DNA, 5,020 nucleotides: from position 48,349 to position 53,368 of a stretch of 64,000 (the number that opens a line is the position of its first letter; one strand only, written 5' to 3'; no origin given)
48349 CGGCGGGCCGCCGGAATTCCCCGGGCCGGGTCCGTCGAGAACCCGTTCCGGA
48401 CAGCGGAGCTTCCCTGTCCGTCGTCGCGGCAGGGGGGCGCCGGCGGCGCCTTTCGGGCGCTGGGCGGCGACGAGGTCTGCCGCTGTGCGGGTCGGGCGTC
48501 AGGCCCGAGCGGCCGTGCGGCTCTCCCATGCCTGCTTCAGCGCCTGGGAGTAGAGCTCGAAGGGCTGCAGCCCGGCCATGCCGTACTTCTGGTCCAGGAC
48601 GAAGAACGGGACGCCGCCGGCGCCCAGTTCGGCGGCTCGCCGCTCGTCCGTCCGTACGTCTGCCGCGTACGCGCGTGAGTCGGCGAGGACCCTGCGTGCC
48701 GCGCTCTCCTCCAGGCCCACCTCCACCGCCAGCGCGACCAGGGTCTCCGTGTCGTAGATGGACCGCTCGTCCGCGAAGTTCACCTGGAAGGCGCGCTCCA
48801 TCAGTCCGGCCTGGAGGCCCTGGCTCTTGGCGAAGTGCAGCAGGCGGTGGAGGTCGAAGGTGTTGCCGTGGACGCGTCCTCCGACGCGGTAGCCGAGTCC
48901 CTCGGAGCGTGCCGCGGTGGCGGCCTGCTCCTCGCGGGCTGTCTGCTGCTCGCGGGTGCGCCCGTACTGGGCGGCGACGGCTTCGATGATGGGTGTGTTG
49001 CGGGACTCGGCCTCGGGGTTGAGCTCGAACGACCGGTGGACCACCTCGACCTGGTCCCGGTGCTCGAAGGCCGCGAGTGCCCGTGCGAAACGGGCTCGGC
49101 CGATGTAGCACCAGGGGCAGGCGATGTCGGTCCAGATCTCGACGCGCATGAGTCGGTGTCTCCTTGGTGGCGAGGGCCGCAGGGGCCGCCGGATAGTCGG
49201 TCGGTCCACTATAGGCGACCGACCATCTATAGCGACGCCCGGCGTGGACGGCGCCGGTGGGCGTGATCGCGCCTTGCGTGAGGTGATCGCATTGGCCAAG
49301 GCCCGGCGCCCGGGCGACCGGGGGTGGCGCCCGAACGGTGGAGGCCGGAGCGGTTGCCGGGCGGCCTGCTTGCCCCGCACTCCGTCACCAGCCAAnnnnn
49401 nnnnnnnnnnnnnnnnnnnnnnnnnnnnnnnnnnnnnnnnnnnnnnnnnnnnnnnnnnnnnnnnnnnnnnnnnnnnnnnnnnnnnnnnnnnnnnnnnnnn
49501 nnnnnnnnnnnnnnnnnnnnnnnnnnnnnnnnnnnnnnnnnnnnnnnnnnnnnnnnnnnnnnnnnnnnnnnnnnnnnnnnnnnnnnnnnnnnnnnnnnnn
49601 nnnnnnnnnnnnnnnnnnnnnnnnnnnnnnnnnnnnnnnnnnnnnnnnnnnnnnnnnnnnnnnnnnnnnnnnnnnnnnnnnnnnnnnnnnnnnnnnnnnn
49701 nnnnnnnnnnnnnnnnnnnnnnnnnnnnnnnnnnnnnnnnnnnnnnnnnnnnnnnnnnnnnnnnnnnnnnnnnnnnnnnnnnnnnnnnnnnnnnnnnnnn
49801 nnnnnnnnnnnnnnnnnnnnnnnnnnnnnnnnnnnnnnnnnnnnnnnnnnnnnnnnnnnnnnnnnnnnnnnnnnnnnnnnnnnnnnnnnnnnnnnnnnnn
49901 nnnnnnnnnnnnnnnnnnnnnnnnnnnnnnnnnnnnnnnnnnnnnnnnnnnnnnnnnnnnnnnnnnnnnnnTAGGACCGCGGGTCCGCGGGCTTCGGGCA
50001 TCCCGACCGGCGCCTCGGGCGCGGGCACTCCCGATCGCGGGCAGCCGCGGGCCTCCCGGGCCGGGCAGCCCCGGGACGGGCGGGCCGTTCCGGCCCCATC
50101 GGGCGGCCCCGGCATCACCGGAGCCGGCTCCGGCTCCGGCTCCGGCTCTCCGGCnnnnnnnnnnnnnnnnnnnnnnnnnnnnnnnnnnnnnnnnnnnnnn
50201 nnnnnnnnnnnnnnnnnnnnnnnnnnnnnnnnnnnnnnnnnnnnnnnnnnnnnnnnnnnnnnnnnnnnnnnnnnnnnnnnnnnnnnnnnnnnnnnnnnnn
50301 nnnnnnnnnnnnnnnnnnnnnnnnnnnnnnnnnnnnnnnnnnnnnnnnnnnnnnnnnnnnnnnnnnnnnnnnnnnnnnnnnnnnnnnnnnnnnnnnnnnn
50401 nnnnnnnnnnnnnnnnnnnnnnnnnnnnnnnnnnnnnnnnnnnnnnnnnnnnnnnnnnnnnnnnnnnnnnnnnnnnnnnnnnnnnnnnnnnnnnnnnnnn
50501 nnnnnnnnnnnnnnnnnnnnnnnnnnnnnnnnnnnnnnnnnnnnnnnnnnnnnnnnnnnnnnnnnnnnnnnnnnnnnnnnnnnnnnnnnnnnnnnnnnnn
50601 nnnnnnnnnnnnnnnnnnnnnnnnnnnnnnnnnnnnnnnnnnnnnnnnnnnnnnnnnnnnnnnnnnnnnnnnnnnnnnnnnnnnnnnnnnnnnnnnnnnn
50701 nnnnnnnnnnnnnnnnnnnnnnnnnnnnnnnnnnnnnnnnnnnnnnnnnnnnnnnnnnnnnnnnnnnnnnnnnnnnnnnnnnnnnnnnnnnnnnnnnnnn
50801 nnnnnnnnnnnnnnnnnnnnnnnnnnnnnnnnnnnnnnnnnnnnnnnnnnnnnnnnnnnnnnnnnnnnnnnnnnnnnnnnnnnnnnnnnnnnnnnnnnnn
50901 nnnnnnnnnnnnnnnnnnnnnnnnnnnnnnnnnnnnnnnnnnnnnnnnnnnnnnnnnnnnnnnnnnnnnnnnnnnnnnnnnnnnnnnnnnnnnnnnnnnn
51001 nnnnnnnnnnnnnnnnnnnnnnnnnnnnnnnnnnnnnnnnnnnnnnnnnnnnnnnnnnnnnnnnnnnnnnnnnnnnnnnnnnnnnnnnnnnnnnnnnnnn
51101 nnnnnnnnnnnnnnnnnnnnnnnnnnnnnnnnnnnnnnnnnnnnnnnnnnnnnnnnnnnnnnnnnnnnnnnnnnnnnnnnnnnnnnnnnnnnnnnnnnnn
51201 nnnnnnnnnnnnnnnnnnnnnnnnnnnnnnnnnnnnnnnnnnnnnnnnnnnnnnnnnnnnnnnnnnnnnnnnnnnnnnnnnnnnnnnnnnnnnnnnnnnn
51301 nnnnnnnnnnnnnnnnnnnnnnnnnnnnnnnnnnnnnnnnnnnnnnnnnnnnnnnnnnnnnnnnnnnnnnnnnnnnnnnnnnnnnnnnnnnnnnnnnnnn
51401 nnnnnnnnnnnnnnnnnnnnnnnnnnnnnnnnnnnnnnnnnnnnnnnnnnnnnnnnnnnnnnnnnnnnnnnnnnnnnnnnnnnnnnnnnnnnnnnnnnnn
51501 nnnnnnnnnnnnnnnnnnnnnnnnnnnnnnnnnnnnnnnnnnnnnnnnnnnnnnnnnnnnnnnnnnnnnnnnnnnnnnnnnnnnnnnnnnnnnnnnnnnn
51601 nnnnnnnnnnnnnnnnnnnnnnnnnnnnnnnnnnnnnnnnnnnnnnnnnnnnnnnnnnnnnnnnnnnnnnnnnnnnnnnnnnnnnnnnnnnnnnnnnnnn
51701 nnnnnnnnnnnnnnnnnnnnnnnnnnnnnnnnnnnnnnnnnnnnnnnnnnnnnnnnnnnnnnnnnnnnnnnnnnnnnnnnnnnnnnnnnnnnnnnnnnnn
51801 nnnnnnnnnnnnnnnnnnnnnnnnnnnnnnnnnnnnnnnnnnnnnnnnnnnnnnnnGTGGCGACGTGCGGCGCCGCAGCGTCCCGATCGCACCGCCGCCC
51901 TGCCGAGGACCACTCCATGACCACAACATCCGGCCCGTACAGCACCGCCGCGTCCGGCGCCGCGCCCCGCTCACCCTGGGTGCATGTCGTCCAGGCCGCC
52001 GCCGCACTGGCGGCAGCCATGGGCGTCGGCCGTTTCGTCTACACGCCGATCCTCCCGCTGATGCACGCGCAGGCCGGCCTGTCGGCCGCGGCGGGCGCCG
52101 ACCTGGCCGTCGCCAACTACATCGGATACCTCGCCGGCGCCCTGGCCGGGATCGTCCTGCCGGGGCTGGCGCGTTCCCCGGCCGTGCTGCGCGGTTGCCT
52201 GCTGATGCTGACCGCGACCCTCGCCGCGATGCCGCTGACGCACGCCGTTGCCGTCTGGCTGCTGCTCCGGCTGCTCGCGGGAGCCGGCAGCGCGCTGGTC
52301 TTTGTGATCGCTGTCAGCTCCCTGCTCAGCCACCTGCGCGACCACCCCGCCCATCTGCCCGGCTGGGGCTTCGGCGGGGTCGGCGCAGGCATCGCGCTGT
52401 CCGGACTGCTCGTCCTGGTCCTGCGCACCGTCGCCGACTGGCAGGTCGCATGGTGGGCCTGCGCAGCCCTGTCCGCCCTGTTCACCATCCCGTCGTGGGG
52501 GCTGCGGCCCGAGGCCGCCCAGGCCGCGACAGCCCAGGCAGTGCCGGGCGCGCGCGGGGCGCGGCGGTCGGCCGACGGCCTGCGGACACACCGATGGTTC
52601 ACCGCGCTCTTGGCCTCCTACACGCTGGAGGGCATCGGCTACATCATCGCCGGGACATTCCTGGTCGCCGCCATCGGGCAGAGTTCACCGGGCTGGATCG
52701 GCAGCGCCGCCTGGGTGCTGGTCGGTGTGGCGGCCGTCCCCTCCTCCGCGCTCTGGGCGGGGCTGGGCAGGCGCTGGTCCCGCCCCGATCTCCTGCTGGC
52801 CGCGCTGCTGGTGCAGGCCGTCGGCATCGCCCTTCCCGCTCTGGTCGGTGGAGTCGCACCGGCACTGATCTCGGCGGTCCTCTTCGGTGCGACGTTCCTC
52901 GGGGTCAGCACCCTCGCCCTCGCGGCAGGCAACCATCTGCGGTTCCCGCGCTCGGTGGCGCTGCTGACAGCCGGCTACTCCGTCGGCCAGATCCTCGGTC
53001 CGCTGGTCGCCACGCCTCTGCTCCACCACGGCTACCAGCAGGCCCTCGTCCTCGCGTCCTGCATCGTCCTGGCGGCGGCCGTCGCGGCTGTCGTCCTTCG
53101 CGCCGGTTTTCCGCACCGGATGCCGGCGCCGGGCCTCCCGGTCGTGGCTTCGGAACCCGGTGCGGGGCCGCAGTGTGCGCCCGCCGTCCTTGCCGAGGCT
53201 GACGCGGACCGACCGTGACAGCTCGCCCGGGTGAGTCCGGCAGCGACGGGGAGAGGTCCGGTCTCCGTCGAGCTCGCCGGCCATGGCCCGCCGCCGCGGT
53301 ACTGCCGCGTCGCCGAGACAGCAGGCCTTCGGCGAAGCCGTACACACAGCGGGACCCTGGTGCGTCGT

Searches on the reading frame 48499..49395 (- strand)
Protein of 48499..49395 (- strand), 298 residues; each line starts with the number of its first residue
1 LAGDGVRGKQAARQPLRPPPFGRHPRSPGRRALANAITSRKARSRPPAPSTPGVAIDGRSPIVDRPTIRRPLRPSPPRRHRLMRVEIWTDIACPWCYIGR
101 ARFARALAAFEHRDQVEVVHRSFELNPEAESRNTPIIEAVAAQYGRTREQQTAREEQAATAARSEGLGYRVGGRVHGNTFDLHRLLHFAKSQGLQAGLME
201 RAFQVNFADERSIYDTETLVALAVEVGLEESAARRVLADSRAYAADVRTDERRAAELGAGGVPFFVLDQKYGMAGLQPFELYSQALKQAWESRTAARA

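Call 87: search_protein_families(library=pfam, proteins=[window:48499-49395:-], max_evalue=0.00001)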
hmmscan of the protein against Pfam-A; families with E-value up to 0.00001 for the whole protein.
window:48499-49395:- (298 aa): 1 family
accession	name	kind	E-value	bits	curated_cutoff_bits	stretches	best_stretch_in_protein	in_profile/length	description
PF01323.26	DSBA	-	1.7e-33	116.5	25.6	1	85-287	2-191/191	DSBA-like thioredoxin domain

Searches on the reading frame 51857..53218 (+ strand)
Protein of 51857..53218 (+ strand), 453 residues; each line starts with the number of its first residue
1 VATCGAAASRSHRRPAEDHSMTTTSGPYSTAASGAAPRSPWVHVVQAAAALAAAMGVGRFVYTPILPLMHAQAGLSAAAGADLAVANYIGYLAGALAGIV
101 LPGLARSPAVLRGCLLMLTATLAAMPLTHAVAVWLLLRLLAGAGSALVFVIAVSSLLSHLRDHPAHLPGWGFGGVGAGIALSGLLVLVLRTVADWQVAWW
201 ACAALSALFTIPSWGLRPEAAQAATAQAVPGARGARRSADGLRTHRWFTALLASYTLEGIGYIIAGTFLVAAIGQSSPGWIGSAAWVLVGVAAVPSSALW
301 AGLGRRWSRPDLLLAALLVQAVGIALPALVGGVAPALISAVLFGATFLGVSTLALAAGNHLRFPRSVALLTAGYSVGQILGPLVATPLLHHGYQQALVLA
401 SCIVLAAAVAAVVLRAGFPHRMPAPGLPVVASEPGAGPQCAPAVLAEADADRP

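Call 87: search_protein_families(library=pfam, proteins=[window:51857-53218:+], max_evalue=0.00001)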
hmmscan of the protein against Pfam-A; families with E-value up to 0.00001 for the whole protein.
window:51857-53218:+ (453 aa): 2 families
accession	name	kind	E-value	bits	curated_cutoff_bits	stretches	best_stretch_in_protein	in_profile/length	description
PF06779.20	MFS_4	-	1.9e-64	218.8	26.3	1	52-410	2-362/364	Uncharacterised MFS-type transporter YbfB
PF07690.21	MFS_1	-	1.6e-12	47.5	33.4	1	51-355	4-316/347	Major Facilitator Superfamily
